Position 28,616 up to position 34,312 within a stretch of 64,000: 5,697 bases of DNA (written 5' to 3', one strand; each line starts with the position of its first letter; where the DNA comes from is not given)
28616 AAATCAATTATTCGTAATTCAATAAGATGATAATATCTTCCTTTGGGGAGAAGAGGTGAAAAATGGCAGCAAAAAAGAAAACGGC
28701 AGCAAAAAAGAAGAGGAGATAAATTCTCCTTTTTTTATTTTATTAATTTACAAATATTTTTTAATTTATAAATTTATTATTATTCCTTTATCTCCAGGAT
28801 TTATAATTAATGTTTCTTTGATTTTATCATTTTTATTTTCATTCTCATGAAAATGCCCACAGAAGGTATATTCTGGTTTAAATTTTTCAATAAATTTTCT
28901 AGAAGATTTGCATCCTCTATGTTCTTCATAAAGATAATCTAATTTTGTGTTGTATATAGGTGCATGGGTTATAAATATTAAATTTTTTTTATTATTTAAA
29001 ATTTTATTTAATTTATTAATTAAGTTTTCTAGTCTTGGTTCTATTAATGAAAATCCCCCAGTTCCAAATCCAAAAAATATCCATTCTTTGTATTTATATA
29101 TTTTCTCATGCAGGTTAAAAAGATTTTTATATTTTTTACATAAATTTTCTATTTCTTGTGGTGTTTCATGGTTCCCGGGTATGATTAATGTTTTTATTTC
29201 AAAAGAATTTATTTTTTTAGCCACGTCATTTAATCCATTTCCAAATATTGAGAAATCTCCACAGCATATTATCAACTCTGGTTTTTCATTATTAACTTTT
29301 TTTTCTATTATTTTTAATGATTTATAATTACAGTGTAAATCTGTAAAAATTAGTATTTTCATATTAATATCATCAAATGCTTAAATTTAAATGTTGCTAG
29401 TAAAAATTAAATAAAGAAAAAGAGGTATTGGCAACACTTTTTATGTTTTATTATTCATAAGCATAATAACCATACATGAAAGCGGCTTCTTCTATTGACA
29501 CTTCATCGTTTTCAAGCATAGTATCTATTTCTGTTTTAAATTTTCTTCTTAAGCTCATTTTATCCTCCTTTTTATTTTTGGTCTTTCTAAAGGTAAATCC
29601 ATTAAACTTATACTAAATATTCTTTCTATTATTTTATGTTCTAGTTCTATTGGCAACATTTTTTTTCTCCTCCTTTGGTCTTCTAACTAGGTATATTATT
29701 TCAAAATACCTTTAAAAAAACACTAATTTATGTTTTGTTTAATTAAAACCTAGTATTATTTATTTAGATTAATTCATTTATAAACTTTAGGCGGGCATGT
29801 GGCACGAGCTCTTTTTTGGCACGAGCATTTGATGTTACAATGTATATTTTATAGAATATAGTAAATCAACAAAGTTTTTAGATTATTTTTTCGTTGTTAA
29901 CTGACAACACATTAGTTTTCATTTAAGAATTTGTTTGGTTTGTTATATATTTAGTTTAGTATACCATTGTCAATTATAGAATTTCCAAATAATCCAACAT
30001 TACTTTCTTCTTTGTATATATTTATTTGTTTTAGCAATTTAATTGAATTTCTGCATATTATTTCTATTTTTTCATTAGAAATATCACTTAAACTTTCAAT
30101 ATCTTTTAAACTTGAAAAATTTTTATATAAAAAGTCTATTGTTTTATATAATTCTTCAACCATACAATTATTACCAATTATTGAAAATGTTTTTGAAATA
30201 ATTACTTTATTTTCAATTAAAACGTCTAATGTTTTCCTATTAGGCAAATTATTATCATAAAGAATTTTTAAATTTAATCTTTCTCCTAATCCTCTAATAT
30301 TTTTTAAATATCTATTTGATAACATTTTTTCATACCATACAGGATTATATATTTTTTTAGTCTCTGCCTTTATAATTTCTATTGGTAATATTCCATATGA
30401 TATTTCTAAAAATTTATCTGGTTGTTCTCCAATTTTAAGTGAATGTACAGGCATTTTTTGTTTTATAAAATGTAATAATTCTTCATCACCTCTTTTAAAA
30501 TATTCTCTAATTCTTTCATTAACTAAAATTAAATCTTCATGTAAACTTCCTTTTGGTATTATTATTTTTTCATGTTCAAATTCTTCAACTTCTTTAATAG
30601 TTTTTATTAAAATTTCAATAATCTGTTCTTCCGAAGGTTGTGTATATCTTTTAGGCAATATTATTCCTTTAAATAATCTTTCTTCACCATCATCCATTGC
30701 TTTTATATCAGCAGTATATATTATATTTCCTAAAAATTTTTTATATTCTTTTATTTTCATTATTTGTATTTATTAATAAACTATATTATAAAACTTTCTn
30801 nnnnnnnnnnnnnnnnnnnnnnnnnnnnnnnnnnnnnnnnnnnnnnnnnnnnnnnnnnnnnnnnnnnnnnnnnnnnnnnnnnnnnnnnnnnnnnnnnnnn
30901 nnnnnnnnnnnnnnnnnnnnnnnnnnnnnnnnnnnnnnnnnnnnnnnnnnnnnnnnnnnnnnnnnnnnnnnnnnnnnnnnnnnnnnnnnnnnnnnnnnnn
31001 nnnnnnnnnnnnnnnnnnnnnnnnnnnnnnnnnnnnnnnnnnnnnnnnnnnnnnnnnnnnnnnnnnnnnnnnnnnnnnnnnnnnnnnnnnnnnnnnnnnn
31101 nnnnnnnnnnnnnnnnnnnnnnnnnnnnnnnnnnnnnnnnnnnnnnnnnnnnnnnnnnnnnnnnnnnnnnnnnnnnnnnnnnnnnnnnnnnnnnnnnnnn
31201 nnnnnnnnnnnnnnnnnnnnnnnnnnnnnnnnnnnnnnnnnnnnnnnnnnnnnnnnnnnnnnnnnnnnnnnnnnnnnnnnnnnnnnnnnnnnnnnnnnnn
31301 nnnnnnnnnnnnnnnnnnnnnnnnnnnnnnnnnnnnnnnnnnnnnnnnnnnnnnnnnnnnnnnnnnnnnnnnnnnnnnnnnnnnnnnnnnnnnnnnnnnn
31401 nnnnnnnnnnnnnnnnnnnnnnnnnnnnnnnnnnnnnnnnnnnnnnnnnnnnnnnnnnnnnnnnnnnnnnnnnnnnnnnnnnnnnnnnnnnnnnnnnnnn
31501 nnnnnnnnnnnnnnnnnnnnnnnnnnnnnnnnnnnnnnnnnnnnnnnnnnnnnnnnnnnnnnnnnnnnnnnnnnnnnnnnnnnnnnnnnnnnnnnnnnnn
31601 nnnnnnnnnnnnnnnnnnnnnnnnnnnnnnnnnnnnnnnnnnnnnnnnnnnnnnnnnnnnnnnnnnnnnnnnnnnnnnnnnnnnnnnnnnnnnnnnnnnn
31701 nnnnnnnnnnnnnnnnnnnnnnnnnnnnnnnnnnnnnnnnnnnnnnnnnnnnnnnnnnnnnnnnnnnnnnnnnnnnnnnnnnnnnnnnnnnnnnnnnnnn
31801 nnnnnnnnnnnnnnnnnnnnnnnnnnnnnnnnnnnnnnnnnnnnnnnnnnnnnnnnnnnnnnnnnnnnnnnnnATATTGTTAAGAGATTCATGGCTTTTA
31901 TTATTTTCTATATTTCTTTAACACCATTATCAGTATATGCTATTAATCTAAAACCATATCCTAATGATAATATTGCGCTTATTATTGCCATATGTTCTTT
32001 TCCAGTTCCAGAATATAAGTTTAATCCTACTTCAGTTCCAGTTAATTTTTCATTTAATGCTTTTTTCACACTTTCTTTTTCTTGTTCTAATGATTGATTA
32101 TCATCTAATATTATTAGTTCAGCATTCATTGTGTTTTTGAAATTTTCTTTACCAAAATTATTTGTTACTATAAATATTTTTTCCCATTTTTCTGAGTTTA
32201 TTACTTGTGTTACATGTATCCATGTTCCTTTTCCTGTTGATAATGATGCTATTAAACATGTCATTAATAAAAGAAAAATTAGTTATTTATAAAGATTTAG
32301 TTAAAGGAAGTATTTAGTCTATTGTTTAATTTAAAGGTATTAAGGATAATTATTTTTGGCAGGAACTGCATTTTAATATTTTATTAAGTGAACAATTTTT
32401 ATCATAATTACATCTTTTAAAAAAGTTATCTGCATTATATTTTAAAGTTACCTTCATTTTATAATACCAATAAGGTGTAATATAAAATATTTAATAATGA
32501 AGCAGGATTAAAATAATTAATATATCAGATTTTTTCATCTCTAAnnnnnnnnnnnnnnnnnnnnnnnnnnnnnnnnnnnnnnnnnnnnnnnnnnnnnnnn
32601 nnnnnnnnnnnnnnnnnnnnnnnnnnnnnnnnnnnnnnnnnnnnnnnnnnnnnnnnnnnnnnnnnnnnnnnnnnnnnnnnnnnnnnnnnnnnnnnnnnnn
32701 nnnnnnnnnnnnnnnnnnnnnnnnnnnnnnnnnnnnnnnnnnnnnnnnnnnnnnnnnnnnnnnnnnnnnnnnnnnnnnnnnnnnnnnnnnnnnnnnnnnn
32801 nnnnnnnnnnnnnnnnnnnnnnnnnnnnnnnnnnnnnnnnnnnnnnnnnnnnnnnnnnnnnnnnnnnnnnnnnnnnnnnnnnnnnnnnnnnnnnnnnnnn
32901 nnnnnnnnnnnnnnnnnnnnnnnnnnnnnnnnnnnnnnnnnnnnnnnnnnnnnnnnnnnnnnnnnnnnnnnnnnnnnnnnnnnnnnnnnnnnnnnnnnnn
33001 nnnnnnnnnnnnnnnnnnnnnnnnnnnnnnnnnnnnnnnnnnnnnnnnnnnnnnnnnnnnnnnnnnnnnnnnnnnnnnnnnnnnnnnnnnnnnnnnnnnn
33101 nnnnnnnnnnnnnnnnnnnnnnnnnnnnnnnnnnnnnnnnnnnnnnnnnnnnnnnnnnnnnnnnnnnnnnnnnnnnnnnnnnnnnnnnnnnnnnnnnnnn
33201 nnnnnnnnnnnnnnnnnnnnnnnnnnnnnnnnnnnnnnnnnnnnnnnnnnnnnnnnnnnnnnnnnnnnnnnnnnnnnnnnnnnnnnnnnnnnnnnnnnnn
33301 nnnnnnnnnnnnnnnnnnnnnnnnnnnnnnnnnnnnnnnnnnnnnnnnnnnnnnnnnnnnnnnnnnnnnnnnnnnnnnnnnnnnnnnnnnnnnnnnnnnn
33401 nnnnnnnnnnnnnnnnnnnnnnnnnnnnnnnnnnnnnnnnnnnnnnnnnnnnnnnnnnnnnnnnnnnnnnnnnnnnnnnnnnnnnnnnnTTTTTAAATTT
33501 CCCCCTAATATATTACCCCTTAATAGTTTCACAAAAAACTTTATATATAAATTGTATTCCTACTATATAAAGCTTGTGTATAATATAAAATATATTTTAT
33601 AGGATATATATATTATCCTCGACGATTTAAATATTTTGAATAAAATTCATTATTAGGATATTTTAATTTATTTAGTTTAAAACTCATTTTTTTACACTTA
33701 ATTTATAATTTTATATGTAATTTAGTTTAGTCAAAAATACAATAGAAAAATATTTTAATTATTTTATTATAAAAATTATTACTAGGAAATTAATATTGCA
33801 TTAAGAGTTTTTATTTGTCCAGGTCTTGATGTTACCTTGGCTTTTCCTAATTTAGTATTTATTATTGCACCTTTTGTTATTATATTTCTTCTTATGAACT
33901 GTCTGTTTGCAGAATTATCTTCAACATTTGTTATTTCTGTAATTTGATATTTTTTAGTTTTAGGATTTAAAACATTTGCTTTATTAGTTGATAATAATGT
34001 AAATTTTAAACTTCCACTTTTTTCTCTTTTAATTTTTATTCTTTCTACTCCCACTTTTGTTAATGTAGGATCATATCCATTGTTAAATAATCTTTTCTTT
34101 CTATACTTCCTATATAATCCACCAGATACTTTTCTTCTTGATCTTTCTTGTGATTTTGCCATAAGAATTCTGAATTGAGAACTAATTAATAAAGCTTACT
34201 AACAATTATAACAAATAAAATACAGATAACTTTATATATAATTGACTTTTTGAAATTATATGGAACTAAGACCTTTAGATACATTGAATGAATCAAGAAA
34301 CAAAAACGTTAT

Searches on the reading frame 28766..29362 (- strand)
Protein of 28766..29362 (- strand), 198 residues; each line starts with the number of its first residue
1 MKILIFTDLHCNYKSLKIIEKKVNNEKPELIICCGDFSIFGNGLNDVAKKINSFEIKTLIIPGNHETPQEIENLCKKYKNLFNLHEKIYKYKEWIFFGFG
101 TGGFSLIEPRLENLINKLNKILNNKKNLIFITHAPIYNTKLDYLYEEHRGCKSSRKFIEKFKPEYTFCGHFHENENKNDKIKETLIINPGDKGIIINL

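Call 69: search_protein_families(library=pfam, proteins=[window:28766-29362:-], max_evalue=0.0001)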
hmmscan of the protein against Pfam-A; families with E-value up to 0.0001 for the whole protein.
window:28766-29362:- (198 aa): 3 families
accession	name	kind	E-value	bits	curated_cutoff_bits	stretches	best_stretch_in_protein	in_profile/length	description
PF00149.33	Metallophos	-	1.9e-18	68.1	21.5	1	1-173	1-190/191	Calcineurin-like phosphoesterase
PF12850.12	Metallophos_2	-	1.7e-14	54.6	27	1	1-191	1-134/154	Calcineurin-like phosphoesterase superfamily domain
PF14582.11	Metallophos_3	-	5.9e-10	39.4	28.2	1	45-191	79-238/259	Metallophosphoesterase, calcineurin superfamily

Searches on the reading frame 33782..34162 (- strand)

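Call 70: search_protein_families(library=pfam, proteins=[window:33782-34162:-], max_evalue=0.0001)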
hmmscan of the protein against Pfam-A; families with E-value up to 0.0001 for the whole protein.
window:33782-34162:- (126 aa): 1 family
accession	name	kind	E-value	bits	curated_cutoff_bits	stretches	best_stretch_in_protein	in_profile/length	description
PF01201.27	Ribosomal_S8e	-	3.3e-32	112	30.2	1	5-125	2-133/133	Ribosomal protein S8e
